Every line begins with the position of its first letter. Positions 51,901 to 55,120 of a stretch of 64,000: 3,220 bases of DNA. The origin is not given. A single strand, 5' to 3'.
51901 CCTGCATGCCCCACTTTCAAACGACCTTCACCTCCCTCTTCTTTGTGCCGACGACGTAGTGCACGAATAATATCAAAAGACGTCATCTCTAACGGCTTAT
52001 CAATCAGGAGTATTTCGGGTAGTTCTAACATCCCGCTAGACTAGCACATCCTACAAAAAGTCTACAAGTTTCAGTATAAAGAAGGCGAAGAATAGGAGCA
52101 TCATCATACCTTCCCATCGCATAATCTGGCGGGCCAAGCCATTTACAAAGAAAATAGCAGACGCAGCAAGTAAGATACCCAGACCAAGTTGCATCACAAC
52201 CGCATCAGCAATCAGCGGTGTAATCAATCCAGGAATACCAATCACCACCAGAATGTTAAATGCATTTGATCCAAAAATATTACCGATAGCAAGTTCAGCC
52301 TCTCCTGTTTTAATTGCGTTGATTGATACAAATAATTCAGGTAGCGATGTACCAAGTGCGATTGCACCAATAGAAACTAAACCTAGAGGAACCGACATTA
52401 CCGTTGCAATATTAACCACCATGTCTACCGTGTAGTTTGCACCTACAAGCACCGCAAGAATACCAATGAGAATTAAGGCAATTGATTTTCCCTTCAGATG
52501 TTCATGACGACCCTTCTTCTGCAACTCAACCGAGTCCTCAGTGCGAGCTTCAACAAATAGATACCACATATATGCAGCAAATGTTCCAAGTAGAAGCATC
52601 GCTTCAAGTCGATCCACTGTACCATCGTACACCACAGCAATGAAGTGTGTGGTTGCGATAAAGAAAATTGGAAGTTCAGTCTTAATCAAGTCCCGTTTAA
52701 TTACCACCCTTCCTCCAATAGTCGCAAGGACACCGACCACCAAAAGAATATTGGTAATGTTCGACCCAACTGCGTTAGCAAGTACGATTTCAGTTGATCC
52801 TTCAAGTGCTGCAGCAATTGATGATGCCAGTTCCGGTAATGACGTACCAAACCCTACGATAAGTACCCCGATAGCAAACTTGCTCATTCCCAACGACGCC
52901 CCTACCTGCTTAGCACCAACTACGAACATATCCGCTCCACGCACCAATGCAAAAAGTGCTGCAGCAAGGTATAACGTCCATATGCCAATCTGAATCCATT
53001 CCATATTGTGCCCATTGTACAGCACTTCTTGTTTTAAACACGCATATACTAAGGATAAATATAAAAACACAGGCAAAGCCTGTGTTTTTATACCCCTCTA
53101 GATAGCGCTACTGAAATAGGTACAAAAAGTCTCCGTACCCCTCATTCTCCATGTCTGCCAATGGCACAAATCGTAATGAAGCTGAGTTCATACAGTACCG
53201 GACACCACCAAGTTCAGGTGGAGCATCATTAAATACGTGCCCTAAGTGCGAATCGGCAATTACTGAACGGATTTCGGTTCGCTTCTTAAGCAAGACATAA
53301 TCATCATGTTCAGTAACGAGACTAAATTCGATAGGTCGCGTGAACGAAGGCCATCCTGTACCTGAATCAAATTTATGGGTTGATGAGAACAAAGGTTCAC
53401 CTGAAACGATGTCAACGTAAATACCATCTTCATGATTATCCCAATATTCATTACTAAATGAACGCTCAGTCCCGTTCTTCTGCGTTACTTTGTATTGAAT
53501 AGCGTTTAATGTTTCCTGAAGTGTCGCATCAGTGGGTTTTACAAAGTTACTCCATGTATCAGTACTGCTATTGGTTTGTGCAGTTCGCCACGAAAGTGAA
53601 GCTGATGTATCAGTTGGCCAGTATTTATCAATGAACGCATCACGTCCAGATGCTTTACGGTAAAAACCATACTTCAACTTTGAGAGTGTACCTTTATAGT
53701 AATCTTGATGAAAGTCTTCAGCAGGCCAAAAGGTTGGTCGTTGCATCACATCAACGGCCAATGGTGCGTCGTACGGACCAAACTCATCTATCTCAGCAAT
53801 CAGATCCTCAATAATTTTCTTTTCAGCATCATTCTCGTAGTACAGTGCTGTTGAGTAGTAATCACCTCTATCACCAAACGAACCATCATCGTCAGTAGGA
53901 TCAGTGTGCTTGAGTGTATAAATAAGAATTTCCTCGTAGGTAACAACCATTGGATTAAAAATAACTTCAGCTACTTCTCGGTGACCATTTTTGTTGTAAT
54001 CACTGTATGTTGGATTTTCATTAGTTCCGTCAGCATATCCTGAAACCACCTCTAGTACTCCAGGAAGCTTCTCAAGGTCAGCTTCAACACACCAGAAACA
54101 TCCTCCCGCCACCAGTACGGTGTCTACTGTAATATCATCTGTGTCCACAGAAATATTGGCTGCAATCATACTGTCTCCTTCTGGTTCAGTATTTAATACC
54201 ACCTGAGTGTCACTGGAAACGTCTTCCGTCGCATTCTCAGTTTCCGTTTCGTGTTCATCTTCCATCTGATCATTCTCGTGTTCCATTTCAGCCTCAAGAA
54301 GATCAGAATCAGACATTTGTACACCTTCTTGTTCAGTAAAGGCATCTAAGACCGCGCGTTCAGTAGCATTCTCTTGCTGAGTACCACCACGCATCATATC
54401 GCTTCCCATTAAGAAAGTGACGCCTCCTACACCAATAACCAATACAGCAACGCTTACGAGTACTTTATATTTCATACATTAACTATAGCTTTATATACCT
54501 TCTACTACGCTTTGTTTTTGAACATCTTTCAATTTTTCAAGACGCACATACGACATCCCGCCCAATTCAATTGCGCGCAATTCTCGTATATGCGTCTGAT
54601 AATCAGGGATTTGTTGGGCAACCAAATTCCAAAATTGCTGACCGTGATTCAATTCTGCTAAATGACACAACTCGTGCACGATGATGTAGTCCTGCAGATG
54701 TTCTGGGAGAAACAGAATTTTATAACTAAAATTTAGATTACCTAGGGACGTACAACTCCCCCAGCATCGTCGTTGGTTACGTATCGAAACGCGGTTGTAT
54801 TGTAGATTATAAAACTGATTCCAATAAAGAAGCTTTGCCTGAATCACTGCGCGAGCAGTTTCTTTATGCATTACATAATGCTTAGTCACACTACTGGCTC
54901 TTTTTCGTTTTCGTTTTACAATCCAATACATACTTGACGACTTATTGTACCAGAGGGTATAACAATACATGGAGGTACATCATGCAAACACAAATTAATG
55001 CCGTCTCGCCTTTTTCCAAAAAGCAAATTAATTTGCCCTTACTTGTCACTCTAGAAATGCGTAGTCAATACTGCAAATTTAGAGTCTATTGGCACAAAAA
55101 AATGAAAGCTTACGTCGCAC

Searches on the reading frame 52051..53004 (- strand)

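Call 59: search_protein_families(library=pfam, proteins=[window:52051-53004:-], max_evalue=0.001)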
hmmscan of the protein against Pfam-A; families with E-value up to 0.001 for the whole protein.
window:52051-53004:- (317 aa): 1 family
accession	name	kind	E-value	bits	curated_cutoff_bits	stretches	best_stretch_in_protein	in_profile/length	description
PF01699.29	Na_Ca_ex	-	4.4e-56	189.5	24.9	2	10-150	3-150/151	Sodium/calcium exchanger protein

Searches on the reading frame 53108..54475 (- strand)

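Call 59: search_protein_families(library=pfam, proteins=[window:53108-54475:-], max_evalue=0.001)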
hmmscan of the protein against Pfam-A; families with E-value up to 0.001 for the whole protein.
window:53108-54475:- (455 aa): 2 families
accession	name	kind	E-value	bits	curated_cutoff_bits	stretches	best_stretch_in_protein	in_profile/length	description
PF01641.26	SelR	-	2.3e-44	150.5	24.9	1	323-438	1-116/116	SelR domain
PF01625.27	PMSR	-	4.9e-43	147.4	23.7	1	120-263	2-147/153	Peptide methionine sulfoxide reductase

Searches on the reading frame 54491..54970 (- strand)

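Call 59: search_protein_families(library=pfam, proteins=[window:54491-54970:-], max_evalue=0.001)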
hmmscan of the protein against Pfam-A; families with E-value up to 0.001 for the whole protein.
window:54491-54970:- (159 aa): 2 families
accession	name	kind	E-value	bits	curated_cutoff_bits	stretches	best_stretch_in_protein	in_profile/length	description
PF01863.23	YgjP-like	-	1.5e-31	110.5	26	1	18-132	91-205/207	YgjP-like, metallopeptidase domain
PF10263.15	SprT-like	-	0.00025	21.3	25.6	1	48-121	6-95/108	SprT-like family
